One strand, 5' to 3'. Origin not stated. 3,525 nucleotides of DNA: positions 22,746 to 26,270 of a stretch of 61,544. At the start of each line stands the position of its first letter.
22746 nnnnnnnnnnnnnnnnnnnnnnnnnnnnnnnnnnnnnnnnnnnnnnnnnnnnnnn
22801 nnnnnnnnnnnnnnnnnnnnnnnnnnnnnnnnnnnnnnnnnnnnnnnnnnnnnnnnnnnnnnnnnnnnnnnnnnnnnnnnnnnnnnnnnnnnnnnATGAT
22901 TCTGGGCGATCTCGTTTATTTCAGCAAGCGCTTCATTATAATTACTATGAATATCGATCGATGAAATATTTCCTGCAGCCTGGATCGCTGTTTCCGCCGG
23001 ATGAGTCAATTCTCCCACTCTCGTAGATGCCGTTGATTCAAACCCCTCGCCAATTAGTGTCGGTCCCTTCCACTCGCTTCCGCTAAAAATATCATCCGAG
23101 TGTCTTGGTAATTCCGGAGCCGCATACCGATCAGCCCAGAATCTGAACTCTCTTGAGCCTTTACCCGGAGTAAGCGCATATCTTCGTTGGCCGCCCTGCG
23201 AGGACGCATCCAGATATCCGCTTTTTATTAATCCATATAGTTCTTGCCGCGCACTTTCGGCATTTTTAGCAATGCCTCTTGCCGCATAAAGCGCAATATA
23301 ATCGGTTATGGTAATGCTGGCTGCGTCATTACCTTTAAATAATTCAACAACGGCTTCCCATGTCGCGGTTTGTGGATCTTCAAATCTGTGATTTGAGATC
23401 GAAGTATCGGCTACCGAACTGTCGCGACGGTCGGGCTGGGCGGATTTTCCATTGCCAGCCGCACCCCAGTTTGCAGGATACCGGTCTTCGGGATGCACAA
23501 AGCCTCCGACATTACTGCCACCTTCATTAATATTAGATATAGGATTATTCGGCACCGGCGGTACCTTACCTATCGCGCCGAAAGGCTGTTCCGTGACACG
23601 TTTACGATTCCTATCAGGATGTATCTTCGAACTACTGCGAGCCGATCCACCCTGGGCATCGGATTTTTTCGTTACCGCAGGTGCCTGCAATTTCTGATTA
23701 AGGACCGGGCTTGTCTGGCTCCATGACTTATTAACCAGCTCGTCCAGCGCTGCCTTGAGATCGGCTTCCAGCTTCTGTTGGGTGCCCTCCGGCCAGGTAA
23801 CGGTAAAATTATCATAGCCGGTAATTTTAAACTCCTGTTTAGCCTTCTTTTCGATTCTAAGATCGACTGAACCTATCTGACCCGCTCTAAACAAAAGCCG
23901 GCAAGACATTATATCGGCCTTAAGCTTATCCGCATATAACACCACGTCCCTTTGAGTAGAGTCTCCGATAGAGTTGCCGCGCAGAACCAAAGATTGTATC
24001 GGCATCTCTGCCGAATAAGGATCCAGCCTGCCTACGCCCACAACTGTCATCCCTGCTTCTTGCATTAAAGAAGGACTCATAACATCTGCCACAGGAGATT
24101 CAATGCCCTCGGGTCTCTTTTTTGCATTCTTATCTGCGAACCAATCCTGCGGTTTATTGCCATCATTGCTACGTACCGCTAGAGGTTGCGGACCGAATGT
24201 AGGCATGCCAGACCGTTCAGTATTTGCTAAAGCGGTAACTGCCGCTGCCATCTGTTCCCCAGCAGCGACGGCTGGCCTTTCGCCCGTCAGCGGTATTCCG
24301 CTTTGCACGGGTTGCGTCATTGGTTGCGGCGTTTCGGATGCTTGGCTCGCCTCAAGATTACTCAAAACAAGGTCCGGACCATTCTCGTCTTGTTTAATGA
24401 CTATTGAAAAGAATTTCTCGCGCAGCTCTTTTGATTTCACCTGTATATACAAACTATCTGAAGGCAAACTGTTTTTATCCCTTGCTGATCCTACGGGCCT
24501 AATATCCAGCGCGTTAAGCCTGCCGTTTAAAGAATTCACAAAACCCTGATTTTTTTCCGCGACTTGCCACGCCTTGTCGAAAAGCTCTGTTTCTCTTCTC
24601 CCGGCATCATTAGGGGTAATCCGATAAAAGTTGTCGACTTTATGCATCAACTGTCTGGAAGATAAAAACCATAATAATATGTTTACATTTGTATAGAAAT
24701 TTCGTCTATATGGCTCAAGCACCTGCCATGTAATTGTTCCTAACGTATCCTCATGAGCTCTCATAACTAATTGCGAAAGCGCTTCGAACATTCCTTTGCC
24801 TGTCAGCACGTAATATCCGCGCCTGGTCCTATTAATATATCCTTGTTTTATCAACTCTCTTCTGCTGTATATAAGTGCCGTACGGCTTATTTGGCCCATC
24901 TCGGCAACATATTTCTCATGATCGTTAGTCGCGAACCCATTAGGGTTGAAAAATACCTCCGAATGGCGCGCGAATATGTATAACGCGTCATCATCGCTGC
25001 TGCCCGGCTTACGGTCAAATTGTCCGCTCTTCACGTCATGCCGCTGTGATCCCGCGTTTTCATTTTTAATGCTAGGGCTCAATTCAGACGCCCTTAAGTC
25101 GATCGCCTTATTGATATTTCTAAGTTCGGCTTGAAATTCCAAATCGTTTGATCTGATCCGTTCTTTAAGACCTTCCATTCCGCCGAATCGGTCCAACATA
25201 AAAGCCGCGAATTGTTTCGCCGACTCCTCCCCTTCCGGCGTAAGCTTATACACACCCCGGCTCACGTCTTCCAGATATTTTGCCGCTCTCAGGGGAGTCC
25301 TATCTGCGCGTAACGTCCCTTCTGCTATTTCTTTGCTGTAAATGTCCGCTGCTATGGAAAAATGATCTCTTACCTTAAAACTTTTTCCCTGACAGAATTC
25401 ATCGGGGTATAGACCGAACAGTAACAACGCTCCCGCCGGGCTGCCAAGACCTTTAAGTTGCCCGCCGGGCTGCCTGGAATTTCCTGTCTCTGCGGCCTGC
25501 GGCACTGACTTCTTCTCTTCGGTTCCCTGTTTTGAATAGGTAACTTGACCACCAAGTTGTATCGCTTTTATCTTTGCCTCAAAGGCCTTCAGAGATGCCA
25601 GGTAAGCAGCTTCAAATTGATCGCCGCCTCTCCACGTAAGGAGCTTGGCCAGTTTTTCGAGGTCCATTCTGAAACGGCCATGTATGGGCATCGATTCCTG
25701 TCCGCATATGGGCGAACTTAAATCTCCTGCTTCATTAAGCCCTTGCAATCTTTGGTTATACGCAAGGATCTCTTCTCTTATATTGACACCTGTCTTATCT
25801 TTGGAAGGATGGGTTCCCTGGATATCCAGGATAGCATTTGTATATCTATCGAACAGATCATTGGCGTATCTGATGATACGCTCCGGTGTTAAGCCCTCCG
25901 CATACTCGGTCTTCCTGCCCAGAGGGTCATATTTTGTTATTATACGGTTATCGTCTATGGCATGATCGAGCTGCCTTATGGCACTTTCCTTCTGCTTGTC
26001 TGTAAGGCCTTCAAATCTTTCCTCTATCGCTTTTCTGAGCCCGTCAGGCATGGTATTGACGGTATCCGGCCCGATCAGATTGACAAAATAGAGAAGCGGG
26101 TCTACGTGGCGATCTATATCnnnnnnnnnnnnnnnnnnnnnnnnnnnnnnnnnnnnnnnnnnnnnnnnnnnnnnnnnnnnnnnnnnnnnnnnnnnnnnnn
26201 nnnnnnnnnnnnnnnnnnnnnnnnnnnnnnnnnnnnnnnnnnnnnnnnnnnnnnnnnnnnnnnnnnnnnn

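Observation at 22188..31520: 3110-aa Sec-signal giant protein assembled from unrelated enzyme-like, HEAT-like and winged-helix-like modules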

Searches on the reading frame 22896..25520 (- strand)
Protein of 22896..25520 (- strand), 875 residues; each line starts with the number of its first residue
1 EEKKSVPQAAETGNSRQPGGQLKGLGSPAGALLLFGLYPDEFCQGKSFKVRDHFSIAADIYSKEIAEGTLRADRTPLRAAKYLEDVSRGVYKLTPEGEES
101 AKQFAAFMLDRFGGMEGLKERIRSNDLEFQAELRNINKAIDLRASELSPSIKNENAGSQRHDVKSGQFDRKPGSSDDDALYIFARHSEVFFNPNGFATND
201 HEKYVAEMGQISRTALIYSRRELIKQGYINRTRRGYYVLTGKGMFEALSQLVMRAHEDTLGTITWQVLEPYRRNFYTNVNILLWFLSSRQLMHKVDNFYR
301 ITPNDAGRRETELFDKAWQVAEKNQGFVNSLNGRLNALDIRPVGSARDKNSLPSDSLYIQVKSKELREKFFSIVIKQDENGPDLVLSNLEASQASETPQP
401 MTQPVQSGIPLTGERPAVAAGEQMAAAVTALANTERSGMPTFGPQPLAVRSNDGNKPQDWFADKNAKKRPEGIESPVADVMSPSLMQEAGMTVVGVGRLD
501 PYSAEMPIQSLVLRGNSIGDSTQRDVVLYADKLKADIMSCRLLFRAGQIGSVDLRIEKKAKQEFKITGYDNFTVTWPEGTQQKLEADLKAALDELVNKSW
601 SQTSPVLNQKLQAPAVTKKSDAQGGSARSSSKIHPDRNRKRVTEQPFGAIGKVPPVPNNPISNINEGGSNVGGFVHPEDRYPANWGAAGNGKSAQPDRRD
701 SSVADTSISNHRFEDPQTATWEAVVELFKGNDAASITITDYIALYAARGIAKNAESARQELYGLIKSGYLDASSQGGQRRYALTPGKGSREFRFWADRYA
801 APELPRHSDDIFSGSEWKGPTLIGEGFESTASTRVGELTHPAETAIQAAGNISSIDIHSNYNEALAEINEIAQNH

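Call 77: search_solved_structures(query=window:22896-25520:-, max_evalue=5)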
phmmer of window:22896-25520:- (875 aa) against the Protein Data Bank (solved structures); distinct sequences matched with E-value up to 5: 3.
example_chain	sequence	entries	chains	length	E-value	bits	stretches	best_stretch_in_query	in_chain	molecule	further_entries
8pjw_A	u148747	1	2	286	1.1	10.9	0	712-750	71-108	SAKe6FE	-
4aso_A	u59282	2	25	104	1.3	10.6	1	188-241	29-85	TUBR FROM BACILLUS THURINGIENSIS PBTOXIS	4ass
3m8e_A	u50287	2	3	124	2.1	9.9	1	188-240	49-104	Putative DNA-binding protein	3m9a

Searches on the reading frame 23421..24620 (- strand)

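Call 23: search_protein_families(library=pfam, proteins=[window:23421-24620:-], max_evalue=5)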
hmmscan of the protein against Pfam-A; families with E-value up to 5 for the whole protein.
window:23421-24620:- (400 aa): 1 family
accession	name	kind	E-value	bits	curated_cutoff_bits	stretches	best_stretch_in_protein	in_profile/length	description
PF20353.3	DUF6648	-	0.33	11.2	27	1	56-79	121-144/182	Family of unknown function (DUF6648)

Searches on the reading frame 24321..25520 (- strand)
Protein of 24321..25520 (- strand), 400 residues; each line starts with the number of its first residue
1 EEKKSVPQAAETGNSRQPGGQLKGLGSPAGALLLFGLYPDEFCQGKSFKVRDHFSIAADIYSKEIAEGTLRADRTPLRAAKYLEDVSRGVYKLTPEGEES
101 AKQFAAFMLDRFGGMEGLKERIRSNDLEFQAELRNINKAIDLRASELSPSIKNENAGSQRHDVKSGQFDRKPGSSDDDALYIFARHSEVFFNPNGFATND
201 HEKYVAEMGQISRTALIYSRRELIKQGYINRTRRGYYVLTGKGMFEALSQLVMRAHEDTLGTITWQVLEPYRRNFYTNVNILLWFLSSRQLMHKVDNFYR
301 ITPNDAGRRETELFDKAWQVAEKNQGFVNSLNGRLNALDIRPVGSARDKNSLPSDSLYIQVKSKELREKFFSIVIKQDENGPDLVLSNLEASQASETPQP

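Call 23: search_protein_families(library=pfam, proteins=[window:24321-25520:-], max_evalue=5)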
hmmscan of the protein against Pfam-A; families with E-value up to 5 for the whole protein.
window:24321-25520:- (400 aa): 6 families
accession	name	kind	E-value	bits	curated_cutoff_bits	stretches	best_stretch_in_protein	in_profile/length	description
PF14338.12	Mrr_N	-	2.4e-07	31.2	29.5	2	74-101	58-85/87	Mrr N-terminal domain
PF25213.1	HVO_A0261_N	-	0.022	15.1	35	0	79-108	50-78/86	HVO_A0261 N-terminal domain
PF14947.12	HTH_45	-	0.043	14.3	25.5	0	222-244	42-63/77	Winged helix-turn-helix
PF20399.4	PH_20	-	0.051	14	27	0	225-243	20-38/84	PH domain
PF09929.15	DUF2161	-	0.065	13.8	27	1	82-99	100-117/118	Putative PD-(D/E)XK phosphodiesterase (DUF2161)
PF13338.12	AbiEi_4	-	1.4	9.5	25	1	221-240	30-49/49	Transcriptional regulator, AbiEi antitoxin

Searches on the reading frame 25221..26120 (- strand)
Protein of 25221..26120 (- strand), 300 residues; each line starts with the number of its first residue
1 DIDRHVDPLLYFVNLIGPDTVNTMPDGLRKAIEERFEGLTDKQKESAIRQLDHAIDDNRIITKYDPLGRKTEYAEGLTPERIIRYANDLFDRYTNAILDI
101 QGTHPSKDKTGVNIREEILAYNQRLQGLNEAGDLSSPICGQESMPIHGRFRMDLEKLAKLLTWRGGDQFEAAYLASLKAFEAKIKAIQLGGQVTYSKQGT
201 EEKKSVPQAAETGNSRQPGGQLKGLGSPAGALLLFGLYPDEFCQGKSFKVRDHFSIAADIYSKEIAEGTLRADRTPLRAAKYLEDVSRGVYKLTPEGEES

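Call 23: search_protein_families(library=pfam, proteins=[window:25221-26120:-], max_evalue=5)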
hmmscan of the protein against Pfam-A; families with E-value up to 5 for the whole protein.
window:25221-26120:- (300 aa): 2 families
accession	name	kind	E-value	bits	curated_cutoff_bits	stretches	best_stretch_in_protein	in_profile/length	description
PF14338.12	Mrr_N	-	0.0062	17.1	29.5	1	274-299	58-83/87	Mrr N-terminal domain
PF01468.23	GA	-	0.21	12.3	24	1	37-54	19-36/55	GA module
